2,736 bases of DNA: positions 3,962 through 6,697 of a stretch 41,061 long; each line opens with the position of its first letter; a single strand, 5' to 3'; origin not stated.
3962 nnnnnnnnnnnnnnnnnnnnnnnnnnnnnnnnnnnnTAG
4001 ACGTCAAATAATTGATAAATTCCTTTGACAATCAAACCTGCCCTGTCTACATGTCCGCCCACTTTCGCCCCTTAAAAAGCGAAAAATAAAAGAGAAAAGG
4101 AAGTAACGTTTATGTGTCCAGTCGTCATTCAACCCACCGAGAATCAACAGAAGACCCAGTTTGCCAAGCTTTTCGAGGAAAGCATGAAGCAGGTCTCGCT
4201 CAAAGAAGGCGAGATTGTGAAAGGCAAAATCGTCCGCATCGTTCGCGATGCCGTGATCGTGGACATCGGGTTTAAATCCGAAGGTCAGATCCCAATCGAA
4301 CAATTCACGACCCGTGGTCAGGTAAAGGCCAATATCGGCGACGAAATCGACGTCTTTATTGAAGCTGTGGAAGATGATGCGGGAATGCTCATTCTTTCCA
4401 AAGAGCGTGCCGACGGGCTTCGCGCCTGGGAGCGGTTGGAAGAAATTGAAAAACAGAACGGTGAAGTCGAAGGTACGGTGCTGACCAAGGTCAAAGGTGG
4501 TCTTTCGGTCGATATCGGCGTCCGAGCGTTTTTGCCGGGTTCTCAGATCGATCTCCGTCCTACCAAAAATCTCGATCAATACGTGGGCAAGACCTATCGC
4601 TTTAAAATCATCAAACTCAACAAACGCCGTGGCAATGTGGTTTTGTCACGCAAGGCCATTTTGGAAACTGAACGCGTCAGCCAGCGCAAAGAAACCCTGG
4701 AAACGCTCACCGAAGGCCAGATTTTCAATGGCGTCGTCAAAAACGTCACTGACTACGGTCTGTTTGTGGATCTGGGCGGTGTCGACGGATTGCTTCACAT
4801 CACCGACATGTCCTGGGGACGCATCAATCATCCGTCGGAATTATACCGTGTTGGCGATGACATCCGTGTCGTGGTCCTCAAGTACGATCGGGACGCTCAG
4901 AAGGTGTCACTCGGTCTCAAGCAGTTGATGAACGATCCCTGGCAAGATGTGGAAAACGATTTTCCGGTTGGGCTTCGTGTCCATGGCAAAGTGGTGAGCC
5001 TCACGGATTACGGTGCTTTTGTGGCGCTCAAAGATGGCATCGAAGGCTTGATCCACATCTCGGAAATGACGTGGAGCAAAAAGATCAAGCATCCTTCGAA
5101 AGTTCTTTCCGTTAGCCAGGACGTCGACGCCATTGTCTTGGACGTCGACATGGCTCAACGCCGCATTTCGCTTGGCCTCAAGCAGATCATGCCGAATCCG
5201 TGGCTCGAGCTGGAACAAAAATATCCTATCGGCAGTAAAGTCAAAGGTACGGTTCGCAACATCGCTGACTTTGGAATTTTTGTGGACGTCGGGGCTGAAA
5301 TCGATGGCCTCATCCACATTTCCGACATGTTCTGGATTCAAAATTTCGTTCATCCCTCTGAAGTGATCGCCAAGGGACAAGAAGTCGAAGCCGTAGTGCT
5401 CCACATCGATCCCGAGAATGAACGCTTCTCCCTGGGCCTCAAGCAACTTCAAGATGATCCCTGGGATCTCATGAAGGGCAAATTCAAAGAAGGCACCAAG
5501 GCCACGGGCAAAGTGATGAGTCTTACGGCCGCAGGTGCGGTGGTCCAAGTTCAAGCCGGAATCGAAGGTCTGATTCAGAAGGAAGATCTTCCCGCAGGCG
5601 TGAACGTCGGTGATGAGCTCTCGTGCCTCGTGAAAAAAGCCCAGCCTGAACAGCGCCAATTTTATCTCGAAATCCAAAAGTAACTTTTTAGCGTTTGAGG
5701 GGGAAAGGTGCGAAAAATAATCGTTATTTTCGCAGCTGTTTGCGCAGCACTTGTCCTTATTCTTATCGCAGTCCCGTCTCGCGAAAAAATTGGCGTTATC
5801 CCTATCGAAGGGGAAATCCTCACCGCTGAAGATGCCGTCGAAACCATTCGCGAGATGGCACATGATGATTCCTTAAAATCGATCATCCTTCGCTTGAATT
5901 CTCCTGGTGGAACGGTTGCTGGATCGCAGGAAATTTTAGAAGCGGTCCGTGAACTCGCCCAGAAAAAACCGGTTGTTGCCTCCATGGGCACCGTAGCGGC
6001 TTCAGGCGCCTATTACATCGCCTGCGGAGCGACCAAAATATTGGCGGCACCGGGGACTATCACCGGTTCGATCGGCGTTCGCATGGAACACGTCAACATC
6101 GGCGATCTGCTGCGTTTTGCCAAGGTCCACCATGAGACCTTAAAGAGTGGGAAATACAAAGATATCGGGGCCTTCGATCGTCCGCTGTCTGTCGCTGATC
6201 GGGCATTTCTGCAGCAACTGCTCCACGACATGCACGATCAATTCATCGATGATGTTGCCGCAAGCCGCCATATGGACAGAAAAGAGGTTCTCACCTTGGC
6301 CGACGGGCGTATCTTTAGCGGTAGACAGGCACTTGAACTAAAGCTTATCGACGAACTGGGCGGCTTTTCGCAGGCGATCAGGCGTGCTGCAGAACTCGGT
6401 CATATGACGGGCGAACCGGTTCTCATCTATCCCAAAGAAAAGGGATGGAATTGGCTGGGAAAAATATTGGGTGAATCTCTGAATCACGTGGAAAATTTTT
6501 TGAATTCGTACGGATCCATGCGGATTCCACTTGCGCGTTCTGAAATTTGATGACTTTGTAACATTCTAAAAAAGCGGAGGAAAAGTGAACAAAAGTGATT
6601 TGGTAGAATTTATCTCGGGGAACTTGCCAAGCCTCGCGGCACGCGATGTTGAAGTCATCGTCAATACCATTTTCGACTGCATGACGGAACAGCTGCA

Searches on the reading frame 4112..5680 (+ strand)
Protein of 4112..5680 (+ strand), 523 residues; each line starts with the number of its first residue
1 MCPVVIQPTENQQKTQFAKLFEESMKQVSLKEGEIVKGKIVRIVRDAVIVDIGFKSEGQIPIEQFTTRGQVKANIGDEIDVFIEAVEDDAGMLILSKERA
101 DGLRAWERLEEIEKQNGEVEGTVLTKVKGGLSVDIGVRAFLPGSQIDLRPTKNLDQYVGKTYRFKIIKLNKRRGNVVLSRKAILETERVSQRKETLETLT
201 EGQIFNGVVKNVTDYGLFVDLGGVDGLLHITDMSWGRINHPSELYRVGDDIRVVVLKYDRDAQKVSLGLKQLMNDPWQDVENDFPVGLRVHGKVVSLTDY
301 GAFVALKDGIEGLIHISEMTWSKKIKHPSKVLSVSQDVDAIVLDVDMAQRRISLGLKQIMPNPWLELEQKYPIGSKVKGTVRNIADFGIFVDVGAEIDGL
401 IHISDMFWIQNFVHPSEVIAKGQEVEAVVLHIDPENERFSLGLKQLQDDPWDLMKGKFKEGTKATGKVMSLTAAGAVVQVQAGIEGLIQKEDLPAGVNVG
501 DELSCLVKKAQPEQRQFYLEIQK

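Call 38: search_protein_families(library=pfam, proteins=[window:4112-5680:+], max_evalue=0.001)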
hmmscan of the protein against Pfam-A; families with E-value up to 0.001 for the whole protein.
window:4112-5680:+ (523 aa): 6 families
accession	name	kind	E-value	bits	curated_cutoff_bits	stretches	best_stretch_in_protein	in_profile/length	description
PF00575.29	S1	-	8.3e-85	279.6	22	6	200-270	3-74/74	S1 RNA binding domain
PF23459.1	S1_RRP5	-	3e-21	76.2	27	2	199-268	1-71/72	RRP5 S1 domain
PF21710.3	Spt6_S1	-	1.3e-14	54.6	27.5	0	283-357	13-87/91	Spt6, S1/OB domain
PF13509.12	S1_2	-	1e-08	35.6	21.8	0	33-83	2-48/61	S1 domain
PF17092.11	PCB_OB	-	2.1e-05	25.7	27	0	292-334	37-79/111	Penicillin-binding protein OB-like domain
PF10246.15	MRP-S35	-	0.00066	20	25.1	0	11-56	1-47/105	Mitochondrial ribosomal protein MRP-S35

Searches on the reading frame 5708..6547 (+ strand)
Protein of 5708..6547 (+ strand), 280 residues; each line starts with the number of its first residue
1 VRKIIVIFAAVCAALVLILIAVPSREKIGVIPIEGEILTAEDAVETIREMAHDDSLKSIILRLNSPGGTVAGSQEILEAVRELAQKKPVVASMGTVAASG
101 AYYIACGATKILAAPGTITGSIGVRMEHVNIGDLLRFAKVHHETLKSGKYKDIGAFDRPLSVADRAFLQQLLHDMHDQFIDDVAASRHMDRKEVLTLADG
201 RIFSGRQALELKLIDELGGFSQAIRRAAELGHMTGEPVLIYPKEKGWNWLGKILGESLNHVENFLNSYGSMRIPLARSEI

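Call 38: search_protein_families(library=pfam, proteins=[window:5708-6547:+], max_evalue=0.001)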
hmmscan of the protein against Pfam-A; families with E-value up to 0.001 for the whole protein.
window:5708-6547:+ (280 aa): 4 families
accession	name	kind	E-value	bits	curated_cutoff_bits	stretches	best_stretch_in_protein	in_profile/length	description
PF01343.23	Peptidase_S49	-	6.7e-50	169.5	24.9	1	83-230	3-150/154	Peptidase family S49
PF25145.1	NfeD1b_N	-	6.5e-07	29.6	40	1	30-128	4-101/189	NfeD1b, N-terminal domain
PF00574.28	CLP_protease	-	4.7e-06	27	20.2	1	39-110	29-99/182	Clp protease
PF01972.22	SDH_protease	-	0.00086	18.8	31.3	0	25-129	59-162/286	ClpP-like SDH-type serine proteinase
